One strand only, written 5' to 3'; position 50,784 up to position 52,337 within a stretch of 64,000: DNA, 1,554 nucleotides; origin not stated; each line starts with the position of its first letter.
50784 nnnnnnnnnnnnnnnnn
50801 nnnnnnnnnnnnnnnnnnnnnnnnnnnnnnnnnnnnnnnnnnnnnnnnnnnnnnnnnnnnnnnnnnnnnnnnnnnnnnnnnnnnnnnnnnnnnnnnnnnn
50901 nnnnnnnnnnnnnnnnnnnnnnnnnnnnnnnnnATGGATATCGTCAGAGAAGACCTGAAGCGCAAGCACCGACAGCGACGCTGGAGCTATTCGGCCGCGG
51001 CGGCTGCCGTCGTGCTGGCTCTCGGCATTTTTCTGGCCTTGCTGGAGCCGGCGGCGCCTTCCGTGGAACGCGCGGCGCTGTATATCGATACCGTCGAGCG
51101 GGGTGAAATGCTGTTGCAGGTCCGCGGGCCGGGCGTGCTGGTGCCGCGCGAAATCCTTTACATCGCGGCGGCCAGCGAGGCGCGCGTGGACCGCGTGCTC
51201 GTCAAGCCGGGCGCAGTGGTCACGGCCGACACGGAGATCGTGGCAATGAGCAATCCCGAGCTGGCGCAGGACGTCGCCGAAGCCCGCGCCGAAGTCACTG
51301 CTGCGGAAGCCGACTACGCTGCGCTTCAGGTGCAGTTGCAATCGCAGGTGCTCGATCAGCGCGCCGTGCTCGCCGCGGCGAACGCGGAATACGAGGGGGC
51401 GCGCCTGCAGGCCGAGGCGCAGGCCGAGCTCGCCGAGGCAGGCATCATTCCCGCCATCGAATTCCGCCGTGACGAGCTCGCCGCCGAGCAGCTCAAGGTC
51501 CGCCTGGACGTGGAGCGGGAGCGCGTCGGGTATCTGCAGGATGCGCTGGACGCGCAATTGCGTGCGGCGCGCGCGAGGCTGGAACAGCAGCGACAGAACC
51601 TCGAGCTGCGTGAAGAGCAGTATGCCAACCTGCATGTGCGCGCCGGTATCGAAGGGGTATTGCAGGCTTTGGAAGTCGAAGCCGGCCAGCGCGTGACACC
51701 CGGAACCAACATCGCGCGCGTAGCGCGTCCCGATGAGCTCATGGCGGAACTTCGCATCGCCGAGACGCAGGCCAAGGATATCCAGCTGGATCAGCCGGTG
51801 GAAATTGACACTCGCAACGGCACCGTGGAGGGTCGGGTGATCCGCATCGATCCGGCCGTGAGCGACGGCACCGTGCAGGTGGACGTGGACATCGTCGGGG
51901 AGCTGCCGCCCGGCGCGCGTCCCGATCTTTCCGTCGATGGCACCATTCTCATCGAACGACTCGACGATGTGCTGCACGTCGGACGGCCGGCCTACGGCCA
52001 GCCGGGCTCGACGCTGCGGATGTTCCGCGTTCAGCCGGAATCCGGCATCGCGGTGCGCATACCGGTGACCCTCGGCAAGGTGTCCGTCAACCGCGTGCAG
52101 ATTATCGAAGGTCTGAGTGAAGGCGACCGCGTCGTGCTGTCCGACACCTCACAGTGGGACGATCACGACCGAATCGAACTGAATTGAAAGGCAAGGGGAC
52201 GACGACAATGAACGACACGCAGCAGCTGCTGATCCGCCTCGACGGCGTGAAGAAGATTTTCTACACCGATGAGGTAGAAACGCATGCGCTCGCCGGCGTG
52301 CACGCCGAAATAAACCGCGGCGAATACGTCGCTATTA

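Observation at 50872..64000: MacAB-like locus with four tandem duplicated FtsX permeases, two separate ATPases, one adaptor and sigma-54-type control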

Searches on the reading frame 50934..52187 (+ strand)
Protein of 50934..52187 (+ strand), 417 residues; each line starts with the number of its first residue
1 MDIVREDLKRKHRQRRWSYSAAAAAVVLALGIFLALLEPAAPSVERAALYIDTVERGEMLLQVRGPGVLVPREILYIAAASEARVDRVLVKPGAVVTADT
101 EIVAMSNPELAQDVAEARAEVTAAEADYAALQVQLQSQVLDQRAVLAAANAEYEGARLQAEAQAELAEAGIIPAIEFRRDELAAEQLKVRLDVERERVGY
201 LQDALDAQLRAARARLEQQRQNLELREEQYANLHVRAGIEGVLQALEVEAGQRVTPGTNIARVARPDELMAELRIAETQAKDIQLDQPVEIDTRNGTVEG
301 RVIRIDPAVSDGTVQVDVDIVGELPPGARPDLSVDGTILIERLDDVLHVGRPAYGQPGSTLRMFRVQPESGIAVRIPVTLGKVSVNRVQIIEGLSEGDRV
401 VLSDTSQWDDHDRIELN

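Call 5: search_protein_families(library=pfam, proteins=[window:50934-52187:+], max_evalue=0.01)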
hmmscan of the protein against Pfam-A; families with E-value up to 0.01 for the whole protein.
window:50934-52187:+ (417 aa): 3 families
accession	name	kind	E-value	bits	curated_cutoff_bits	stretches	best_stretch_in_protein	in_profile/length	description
PF16576.10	HlyD_D23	-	5.6e-14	52.4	30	1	73-318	18-197/214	Barrel-sandwich domain of CusB or HlyD membrane-fusion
PF13437.12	HlyD_3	-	7.7e-12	46.3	22.2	1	235-323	2-96/106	HlyD family secretion protein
PF00364.28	Biotin_lipoyl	-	0.007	16.6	22.1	0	232-262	42-72/73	Biotin-requiring enzyme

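Call 6: search_protein_families(library=ncbifam, proteins=[window:50934-52187:+], max_evalue=0.001)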
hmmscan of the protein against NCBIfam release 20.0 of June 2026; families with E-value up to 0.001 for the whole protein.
window:50934-52187:+ (417 aa): 8 families
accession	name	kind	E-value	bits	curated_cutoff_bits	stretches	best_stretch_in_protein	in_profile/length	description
TIGR01730.1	RND_mfp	subfamily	2.2e-28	99.2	94.9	2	203-414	105-319/322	efflux RND transporter periplasmic adaptor subunit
NF038010.1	ABC_adapt_DarC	equivalog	6e-22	77.9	450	1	37-416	35-416/417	darobactin export ABC transporter periplasmic adaptor subunit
TIGR00999.1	8a0102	subfamily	1.9e-14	53.5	319.3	1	138-405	21-267/271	CzcB/NccB family metal efflux transporter periplasmic adaptor subunit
TIGR00998.1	8a0101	subfamily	4.2e-09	35.8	390.8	1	90-308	58-284/334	EmrA/EmrK family multidrug efflux transporter periplasmic adaptor subunit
TIGR03794.1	NHLM_micro_HlyD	equivalog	1.3e-07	30.9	156.2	0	57-132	40-116/421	NHLP bacteriocin system secretion protein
NF007785.0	PRK10476.1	equivalog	2.1e-05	23.5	376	1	111-311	85-290/347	multidrug transporter subunit MdtN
TIGR01843.1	type_I_hlyD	subfamily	2.9e-05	23.2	208.65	1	174-307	213-353/422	HlyD family type I secretion periplasmic adaptor subunit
NF002939.0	PRK03598.1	equivalog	5.7e-05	22.4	393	1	82-293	52-265/332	secretion protein HlyD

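Call 12: find_homologous_proteins(query=window:50934-52187:+)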
Query window:50934-52187:+ (417 aa): 7647 proteins with E <= 0.001 among 8000 candidates; the best 120 are listed.
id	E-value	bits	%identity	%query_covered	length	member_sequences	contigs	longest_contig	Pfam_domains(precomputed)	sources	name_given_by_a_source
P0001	1.6e-253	859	100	100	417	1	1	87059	PF25919.1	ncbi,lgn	ncbi:MAG: efflux RND transporter periplasmic adaptor subunit [Gammaproteobacteria bacterium]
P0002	1.1e-242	823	96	100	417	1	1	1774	PF25919.1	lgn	-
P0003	2.6e-231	786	91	100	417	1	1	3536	PF25919.1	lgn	-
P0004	1.6e-230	783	90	100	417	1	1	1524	PF25919.1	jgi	jgi:HlyD family secretion protein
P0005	3.2e-230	782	90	100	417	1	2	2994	PF25919.1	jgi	jgi:HlyD family secretion protein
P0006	2.3e-229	779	90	100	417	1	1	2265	PF25919.1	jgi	jgi:HlyD family secretion protein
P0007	1.0e-215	734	91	94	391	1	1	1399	PF25919.1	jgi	jgi:HlyD family secretion protein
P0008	6.5e-213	725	84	100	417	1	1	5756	PF25989.1,PF25919.1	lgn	-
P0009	2.6e-212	723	85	100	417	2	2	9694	PF25984.1,PF25919.1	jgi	jgi:HlyD family secretion protein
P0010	8.4e-212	722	84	100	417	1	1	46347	PF25989.1,PF25919.1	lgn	-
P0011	8.9e-212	721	84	100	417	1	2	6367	PF25919.1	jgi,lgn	jgi:HlyD family secretion protein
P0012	1.6e-211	721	84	100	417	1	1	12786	PF25984.1,PF25989.1,PF25919.1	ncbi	ncbi:MAG: efflux RND transporter periplasmic adaptor subunit [Woeseiaceae bacterium]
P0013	2.9e-211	720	83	100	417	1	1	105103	PF25919.1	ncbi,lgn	ncbi:MAG: efflux RND transporter periplasmic adaptor subunit [Woeseia sp.]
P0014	7.2e-211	718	83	100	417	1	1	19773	PF25984.1,PF25919.1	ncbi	-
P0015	2.5e-209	713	82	100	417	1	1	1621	PF25919.1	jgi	jgi:HlyD family secretion protein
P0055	3.1e-184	631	74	100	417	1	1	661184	PF25919.1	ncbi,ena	-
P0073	1.7e-156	539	65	100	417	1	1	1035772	PF25989.1,PF25919.1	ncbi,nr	ncbi:efflux RND transporter periplasmic adaptor subunit [Halomonas denitrificans]|nr:efflux RND tran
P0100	7.9e-150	518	61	100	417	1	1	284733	PF25989.1,PF25919.1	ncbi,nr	ncbi:MAG: HlyD family efflux transporter periplasmic adaptor subunit [Xanthomonadales bacterium]|nr:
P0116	8.0e-148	511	63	100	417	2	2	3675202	PF25989.1,PF25919.1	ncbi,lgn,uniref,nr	ncbi:efflux RND transporter periplasmic adaptor subunit [Wenzhouxiangella marina]|uniref:RND family 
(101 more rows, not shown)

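Call 14: find_encoding_contigs(protein=P0001, flank=10000, max_places=4)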
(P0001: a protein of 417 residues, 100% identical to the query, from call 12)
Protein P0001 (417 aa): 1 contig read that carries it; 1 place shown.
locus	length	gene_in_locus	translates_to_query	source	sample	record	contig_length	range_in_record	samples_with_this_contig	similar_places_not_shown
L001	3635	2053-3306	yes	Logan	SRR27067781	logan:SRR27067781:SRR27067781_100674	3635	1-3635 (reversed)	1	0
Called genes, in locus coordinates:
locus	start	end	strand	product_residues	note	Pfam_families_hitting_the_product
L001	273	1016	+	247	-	PF02276:CytoC_RC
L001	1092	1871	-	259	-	PF08241:Methyltransf_11, PF08242:Methyltransf_12 (weak), PF13649:Methyltransf_25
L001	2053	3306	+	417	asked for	PF25919:BSH_CusB (weak)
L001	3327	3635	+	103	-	?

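Call 32: find_encoding_contigs(protein=P0116, flank=10000, max_places=2)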
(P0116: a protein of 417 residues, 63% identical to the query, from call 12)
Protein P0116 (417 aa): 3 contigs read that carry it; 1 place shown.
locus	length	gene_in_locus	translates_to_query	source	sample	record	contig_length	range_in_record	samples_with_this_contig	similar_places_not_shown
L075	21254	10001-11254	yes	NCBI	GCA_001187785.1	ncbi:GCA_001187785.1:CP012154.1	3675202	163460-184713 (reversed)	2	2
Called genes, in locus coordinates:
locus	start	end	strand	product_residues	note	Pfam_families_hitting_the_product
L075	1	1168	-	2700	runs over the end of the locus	PF00082:Peptidase_S8, PF02225:PA, PF00082:Peptidase_S8, PF01483:P_proprotein, PF16640:Big_3_5, PF18887:MBG_3, PF16640:Big_3_5, PF18887:MBG_3, +5 more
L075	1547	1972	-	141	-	PF02823:ATP-synt_DE_N, PF00401:ATP-synt_DE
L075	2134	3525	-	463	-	PF02874:ATP-synt_ab_N, PF00006:ATP-synt_ab, PF22919:ATP-synt_VA_C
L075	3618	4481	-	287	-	PF00231:ATP-synt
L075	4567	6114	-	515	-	PF02874:ATP-synt_ab_N, PF00006:ATP-synt_ab, PF00306:ATP-synt_ab_C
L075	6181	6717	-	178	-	PF00213:OSCP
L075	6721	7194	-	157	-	PF00430:ATP-synt_B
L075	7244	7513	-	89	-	PF00137:ATP-synt_C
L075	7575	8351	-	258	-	PF00119:ATP-synt_A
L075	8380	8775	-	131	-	PF03899:ATP-synt_I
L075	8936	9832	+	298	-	PF00106:adh_short, PF08659:KR, PF13561:adh_short_C2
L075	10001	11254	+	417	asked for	PF25919:BSH_CusB (weak), PF25989:YknX_C (weak)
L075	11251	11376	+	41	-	-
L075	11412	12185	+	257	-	PF00005:ABC_tran, PF13304:AAA_21 (faint)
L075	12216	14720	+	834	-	PF12704:MacB_PCD, PF02687:FtsX, PF12704:MacB_PCD, PF02687:FtsX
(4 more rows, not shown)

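Call 33: find_encoding_contigs(protein=P0055, flank=10000, max_places=1)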
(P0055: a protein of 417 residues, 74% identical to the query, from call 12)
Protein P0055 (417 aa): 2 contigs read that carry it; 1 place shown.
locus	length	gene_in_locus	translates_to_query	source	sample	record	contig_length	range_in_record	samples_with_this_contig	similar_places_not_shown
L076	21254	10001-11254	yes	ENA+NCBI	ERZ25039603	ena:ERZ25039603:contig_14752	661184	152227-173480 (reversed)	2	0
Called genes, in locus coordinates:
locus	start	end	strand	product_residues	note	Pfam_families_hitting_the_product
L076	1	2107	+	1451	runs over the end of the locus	PF00550:PP-binding, PF00668:Condensation, PF00501:AMP-binding, PF13193:AMP-binding_C, PF00550:PP-binding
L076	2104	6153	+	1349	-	PF00668:Condensation, PF00501:AMP-binding, PF13193:AMP-binding_C, PF00550:PP-binding, PF00975:Thioesterase, PF12697:Abhydrolase_6 (weak)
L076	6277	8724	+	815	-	PF12704:MacB_PCD, PF02687:FtsX, PF12704:MacB_PCD, PF02687:FtsX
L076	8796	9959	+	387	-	PF00155:Aminotran_1_2, PF00266:Aminotran_5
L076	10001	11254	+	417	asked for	PF25919:BSH_CusB (weak)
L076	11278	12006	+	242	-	PF00005:ABC_tran, PF02463:SMC_N (faint), PF13304:AAA_21 (faint)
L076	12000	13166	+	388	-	PF02463:SMC_N (weak), PF13175:AAA_15, PF13476:AAA_23 (faint), PF13304:AAA_21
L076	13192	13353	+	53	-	-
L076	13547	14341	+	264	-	PF00501:AMP-binding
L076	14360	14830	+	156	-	PF02661:Fic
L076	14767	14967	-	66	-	-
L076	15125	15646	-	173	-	-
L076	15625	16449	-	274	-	-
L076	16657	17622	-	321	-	PF01544:CorA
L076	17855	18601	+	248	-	PF09694:Gcw_chp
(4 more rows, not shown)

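Call 34: find_encoding_contigs(protein=P0073, flank=10000, max_places=1)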
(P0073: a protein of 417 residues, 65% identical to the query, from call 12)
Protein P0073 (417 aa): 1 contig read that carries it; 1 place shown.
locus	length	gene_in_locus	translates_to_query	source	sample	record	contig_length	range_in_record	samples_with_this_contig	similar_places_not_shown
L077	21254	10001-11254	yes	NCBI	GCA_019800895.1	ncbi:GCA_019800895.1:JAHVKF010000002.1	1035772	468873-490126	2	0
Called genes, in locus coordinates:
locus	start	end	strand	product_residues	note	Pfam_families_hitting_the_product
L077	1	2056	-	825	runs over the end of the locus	PF00082:Peptidase_S8, PF00395:SLH (weak)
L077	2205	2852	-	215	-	PF00072:Response_reg, PF00196:GerE, PF08281:Sigma70_r4_2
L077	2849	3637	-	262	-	PF07730:HisKA_3 (faint), PF13581:HATPase_c_2, PF02518:HATPase_c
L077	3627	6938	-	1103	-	PF00069:Pkinase, PF07714:PK_Tyr_Ser-Thr, PF03109:ABC1 (weak), PF13432:TPR_16, PF14559:TPR_19, PF13424:TPR_12, PF17874:TPR_MalT, PF13424:TPR_12, +7 more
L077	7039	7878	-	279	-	PF16697:Yop-YscD_cpl, PF00498:FHA, PF13185:GAF_2, PF01590:GAF, PF13492:GAF_3 (weak)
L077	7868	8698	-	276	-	PF20396:DUF6689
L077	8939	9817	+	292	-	PF04116:FA_hydroxylase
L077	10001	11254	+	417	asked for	PF25919:BSH_CusB (weak), PF25989:YknX_C (faint)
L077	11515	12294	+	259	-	PF00005:ABC_tran, PF13304:AAA_21 (faint)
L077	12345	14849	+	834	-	PF12704:MacB_PCD, PF02687:FtsX, PF12704:MacB_PCD, PF02687:FtsX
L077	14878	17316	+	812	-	PF12704:MacB_PCD, PF02687:FtsX, PF12704:MacB_PCD, PF02687:FtsX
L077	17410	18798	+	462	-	PF00072:Response_reg, PF00158:Sigma54_activat, PF14532:Sigma54_activ_2, PF00004:AAA (weak), PF07728:AAA_5 (weak), PF25601:AAA_lid_14, PF02954:HTH_8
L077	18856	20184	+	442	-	PF13188:PAS_8 (faint), PF13581:HATPase_c_2 (weak), PF02518:HATPase_c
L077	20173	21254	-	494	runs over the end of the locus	PF22842:Pel9A-like_beta_helix (weak)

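Call 35: find_encoding_contigs(protein=P0100, flank=10000, max_places=1)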
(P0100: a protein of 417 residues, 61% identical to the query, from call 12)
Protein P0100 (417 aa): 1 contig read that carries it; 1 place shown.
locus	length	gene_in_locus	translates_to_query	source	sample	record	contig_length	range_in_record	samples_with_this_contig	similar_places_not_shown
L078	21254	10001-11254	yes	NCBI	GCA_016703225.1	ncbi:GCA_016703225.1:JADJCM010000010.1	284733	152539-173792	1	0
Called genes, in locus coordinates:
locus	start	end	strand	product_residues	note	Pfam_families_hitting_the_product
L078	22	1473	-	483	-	PF00929:RNase_T, PF08411:ExoI_SH3, PF26016:ExoI_C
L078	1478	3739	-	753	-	PF15902:Sortilin-Vps10 (faint), PF25852:DUF6242_C (faint)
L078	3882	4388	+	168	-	-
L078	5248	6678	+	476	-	-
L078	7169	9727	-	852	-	PF00072:Response_reg, PF00989:PAS, PF08448:PAS_4 (weak), PF13426:PAS_9, PF00990:GGDEF, PF00563:EAL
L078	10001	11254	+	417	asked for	PF25919:BSH_CusB (weak), PF25989:YknX_C (weak)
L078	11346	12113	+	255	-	PF00005:ABC_tran, PF02463:SMC_N (faint), PF13304:AAA_21 (faint)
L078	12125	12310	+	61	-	-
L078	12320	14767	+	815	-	PF12704:MacB_PCD, PF02687:FtsX, PF12704:MacB_PCD, PF02687:FtsX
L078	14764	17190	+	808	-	PF12704:MacB_PCD, PF02687:FtsX, PF12704:MacB_PCD (weak), PF02687:FtsX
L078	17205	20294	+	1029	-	PF12704:MacB_PCD, PF02687:FtsX, PF12704:MacB_PCD, PF02687:FtsX, PF00005:ABC_tran, PF02463:SMC_N (weak), PF13304:AAA_21 (faint)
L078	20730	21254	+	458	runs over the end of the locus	PF00072:Response_reg, PF00158:Sigma54_activat, PF14532:Sigma54_activ_2, PF00004:AAA (weak), PF07728:AAA_5, PF25601:AAA_lid_14, PF02954:HTH_8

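Call 51: search_solved_structures(query=window:50934-52187:+, max_evalue=0.001)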
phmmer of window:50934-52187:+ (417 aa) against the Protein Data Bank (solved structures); distinct sequences matched with E-value up to 0.001: 2.
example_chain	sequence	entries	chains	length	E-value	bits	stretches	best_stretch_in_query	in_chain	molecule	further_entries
20yy_D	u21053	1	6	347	1.2e-07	34.8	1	184-403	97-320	Multidrug efflux RND transporter periplasmic adaptor subunit MexJ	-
4kks_A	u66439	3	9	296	0.00025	23.9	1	229-406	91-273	Membrane fusion protein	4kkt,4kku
